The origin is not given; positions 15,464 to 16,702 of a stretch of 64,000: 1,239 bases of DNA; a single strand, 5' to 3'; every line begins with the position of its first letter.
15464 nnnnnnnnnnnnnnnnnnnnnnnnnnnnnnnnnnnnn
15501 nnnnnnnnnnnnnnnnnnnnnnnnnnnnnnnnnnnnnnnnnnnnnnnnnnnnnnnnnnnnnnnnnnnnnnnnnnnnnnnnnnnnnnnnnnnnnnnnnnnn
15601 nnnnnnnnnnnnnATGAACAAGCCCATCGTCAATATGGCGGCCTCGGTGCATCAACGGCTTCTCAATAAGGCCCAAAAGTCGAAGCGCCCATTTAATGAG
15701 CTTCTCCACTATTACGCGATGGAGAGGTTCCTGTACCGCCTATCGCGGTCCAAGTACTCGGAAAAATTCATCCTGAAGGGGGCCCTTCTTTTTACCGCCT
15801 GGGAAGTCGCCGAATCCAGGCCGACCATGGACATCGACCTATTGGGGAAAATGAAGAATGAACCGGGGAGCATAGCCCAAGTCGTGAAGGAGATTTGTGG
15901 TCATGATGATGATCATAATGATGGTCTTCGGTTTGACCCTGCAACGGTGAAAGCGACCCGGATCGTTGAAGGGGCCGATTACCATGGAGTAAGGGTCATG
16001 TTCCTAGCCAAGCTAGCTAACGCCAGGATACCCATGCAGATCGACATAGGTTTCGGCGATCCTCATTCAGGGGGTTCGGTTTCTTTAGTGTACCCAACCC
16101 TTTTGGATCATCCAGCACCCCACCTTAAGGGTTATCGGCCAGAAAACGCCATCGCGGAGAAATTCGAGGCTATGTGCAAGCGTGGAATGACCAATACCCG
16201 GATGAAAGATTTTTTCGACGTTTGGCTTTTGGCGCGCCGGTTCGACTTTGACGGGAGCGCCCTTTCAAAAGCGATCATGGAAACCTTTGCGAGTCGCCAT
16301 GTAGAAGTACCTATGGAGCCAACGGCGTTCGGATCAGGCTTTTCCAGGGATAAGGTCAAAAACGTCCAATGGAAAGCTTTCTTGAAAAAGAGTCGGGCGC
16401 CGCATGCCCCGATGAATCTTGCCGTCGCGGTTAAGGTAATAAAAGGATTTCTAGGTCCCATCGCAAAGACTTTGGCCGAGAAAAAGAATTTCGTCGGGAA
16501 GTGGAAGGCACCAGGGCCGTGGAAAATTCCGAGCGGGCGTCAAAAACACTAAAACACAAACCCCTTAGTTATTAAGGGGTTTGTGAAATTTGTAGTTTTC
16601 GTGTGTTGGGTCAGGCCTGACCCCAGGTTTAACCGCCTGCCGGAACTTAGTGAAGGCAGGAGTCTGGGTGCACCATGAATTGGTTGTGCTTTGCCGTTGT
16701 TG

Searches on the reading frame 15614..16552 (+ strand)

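Call 78: search_protein_families(library=padloc, proteins=[window:15614-16552:+], max_evalue=0.01)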
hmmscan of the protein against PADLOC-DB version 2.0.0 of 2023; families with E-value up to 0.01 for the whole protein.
window:15614-16552:+ (312 aa): 16 families
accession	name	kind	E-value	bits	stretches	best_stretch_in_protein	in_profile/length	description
PDLC02312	AbiEii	-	1.8e-98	327.3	1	1-304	1-298/299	AbiEii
PDLC02288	AbiEii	-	4.8e-93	309.3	1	7-289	9-276/294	AbiEii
PDLC02326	AbiEii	-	2.1e-38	129.3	1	8-144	5-132/133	AbiEii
PDLC02291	AbiEii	-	4.4e-37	126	1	8-297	15-276/310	AbiEii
PDLC02319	AbiEii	-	8.4e-35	118.6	1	37-279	5-231/241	AbiEii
PDLC02314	AbiEii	-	1.1e-19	68.8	1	9-290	10-279/290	AbiEii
PDLC02320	AbiEii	-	1.2e-14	52.5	1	150-259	7-119/147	AbiEii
PDLC02329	AbiEii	-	4.2e-13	47.3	1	18-231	22-233/294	AbiEii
PDLC02311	AbiEii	-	8.2e-11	40.2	1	14-297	5-274/283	AbiEii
PDLC02310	AbiEii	-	3.7e-10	37.7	1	40-222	30-205/265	AbiEii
PDLC02304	AbiEii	-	5.2e-10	37.7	1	14-260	5-237/260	AbiEii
PDLC02300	AbiEii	-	4.6e-09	34.1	1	34-260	23-235/259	AbiEii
PDLC02306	AbiEii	-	1.7e-06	25.8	1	168-229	165-226/280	AbiEii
PDLC02301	AbiEii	-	7.3e-06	23.8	1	42-284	54-289/291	AbiEii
PDLC02308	AbiEii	-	7e-05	20.6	1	32-221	11-202/279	AbiEii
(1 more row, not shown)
